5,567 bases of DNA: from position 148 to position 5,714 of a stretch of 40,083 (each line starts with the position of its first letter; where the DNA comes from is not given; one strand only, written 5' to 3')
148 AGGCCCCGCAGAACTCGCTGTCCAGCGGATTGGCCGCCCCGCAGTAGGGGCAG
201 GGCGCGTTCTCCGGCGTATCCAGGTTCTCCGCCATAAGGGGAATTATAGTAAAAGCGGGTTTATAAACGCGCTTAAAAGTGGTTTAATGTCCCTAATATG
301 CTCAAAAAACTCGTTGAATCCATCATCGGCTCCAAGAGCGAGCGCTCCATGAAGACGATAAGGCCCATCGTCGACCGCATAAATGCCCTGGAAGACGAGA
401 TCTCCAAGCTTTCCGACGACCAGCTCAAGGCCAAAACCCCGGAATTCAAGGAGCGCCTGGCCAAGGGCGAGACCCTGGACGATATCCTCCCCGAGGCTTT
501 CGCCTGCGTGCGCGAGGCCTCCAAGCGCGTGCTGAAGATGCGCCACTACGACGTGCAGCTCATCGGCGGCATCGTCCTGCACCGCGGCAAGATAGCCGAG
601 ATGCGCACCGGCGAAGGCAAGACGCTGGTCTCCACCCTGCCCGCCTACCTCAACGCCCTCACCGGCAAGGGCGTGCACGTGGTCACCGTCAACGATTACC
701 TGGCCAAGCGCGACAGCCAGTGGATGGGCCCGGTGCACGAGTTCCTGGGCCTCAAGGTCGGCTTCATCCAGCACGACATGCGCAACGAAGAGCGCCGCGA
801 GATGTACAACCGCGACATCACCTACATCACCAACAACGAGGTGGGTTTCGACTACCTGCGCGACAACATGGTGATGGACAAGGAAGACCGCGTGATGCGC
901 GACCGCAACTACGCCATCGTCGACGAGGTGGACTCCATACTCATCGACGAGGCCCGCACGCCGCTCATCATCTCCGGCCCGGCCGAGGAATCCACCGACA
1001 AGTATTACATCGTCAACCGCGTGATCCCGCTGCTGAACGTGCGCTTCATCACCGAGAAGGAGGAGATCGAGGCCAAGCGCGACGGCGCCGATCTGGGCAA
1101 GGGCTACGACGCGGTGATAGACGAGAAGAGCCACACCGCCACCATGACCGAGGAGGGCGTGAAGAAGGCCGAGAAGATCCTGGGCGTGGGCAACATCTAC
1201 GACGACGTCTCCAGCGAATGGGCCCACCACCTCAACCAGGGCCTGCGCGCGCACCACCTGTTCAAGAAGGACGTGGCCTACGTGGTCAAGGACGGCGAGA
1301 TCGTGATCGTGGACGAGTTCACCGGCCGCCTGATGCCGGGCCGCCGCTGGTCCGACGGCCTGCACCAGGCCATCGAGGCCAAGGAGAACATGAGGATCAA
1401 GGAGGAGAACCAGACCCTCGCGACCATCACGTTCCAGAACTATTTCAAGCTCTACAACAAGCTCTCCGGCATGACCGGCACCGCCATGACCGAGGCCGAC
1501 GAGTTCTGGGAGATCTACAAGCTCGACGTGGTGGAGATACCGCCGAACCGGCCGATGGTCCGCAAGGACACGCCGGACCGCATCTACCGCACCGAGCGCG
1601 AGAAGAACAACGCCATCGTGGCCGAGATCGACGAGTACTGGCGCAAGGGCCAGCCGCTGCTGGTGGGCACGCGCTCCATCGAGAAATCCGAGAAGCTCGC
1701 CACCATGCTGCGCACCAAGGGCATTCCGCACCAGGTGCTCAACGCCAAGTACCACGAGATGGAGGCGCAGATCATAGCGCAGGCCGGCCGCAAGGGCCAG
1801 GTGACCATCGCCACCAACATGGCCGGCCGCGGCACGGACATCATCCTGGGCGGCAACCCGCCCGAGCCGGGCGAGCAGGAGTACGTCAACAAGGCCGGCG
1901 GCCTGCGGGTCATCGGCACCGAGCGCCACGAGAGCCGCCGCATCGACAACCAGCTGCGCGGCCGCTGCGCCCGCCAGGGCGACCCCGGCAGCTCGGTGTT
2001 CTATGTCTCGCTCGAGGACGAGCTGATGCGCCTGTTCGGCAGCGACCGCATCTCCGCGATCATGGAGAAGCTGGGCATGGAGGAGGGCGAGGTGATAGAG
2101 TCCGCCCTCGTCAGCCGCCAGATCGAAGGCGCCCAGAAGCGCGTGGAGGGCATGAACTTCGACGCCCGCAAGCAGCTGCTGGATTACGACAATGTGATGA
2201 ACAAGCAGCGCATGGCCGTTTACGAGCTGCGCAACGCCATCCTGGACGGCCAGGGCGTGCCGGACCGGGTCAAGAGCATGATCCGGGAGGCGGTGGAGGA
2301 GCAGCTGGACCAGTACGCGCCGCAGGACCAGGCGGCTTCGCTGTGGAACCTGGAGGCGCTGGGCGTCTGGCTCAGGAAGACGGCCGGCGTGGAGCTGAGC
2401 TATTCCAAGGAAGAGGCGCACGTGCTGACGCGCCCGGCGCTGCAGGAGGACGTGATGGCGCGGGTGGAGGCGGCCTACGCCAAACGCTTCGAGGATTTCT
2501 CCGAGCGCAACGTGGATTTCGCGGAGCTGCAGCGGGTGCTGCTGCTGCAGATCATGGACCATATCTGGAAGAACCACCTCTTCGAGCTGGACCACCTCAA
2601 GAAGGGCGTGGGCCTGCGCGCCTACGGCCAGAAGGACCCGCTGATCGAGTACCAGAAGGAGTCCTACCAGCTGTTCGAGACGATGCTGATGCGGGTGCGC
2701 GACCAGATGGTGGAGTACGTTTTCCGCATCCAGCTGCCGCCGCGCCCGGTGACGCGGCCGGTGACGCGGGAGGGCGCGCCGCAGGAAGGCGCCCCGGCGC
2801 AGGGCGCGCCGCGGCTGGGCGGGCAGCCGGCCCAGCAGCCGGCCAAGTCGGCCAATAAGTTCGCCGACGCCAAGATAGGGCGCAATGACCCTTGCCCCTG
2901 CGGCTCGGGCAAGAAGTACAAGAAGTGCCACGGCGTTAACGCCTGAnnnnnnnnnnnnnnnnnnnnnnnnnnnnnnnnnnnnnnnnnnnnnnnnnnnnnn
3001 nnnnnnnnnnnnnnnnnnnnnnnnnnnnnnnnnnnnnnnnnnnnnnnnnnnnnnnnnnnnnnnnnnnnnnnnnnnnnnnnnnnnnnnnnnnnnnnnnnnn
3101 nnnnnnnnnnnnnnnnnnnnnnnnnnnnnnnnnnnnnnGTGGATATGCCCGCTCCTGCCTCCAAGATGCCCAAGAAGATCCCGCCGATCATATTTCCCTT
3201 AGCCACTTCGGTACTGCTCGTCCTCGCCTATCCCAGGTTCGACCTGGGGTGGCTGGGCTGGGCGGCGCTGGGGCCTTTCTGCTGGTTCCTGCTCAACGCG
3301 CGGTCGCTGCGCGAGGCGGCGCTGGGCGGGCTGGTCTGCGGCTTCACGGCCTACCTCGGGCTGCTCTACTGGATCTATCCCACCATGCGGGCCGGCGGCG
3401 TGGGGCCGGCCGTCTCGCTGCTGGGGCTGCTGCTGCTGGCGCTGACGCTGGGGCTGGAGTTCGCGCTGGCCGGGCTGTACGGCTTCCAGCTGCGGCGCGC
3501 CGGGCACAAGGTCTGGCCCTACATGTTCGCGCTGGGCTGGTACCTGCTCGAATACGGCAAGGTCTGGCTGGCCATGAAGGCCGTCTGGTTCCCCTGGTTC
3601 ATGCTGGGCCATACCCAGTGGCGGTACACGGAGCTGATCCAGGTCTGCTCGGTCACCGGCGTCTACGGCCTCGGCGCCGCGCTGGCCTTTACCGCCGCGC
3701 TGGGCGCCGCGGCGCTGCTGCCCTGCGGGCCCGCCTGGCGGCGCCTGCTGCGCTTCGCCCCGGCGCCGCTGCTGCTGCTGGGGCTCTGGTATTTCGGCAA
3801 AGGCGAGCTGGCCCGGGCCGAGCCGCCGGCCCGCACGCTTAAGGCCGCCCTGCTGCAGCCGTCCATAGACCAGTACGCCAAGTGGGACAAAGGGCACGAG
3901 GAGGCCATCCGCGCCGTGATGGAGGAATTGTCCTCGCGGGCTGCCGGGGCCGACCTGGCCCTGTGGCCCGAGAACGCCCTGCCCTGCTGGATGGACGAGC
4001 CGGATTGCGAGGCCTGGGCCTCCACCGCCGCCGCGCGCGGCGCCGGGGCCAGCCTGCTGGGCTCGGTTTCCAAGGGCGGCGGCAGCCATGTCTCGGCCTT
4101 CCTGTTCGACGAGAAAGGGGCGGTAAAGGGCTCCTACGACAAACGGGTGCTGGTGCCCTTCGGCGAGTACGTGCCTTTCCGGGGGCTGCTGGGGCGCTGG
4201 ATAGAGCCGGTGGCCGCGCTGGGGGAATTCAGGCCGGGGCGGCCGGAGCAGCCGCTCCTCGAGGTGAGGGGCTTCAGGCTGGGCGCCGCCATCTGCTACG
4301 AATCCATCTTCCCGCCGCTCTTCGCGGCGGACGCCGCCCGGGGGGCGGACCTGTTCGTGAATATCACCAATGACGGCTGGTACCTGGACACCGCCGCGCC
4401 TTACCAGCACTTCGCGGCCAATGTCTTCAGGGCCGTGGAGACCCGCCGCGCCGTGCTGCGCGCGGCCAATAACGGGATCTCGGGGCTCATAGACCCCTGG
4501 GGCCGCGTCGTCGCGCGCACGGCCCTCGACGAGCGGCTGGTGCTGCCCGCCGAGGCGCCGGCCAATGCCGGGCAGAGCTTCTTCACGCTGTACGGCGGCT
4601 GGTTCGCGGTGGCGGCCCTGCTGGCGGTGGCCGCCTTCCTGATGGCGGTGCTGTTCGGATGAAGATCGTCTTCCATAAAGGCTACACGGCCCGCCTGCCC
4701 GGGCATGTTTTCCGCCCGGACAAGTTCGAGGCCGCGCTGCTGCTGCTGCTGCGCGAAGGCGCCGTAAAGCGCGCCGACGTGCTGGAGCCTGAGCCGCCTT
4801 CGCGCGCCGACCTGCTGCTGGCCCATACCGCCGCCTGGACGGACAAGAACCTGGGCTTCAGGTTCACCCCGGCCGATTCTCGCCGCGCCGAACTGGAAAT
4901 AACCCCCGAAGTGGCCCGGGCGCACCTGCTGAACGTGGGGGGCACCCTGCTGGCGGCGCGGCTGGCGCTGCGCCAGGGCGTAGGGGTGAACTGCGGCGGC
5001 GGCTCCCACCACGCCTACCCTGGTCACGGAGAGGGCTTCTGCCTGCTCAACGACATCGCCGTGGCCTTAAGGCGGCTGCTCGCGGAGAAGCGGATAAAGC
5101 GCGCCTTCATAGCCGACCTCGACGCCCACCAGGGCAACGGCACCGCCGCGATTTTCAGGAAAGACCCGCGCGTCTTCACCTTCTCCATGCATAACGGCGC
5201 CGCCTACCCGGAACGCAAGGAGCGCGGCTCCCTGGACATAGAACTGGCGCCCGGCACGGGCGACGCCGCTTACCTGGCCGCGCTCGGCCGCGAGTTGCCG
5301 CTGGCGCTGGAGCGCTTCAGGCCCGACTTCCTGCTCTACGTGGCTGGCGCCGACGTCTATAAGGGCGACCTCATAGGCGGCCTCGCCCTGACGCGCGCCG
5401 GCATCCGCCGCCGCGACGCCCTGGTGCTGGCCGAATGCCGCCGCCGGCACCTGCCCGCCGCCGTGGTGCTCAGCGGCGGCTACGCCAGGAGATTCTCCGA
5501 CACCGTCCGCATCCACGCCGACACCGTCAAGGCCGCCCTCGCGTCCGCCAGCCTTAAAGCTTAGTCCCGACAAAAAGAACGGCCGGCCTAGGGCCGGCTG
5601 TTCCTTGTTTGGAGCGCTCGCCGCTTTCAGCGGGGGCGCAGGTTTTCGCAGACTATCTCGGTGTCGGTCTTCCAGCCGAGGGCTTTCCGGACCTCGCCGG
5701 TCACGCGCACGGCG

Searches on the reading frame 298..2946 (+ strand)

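Call 13: search_protein_families(library=pfam, proteins=[window:298-2946:+])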
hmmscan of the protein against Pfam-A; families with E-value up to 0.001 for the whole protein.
window:298-2946:+ (882 aa): 6 families
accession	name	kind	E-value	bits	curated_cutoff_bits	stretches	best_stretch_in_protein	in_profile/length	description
PF07517.20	SecA_DEAD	-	2.2e-135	451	24.6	1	7-404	2-290/290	SecA DEAD-like domain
PF21090.3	P-loop_SecA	-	2.3e-83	279.3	27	2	419-521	1-103/205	SecA P-loop domain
PF07516.18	SecA_SW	-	1.2e-61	208.8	26.7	1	599-812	1-200/200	SecA Wing and Scaffold domain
PF01043.26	SecA_PP_bind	-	3.5e-38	131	23.5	1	261-360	20-110/110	SecA preprotein cross-linking domain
PF02810.21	SEC-C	-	4.2e-10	39.7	20.4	1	862-879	1-18/19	SEC-C motif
PF00270.35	DEAD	-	5.8e-06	26.6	26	1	99-216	18-131/167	DEAD/DEAH box helicase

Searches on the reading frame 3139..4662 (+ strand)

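Call 13: search_protein_families(library=pfam, proteins=[window:3139-4662:+])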
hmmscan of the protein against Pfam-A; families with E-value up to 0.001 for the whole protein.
window:3139-4662:+ (507 aa): 2 families
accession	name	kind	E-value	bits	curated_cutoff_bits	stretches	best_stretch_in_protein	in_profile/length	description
PF00795.27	CN_hydrolase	-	2.2e-26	93.2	23.2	1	235-472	1-245/256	Carbon-nitrogen hydrolase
PF20154.4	LNT_N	-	9e-24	84.9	27.1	1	24-188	2-159/159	Apolipoprotein N-acyltransferase N-terminal domain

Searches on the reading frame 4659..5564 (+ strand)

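Call 13: search_protein_families(library=pfam, proteins=[window:4659-5564:+])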
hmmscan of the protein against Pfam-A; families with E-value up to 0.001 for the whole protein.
window:4659-5564:+ (301 aa): 1 family
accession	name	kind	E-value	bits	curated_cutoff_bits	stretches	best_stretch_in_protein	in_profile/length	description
PF00850.24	Hist_deacetyl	-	2.5e-53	181.8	27.9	1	16-277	1-284/298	Histone deacetylase domain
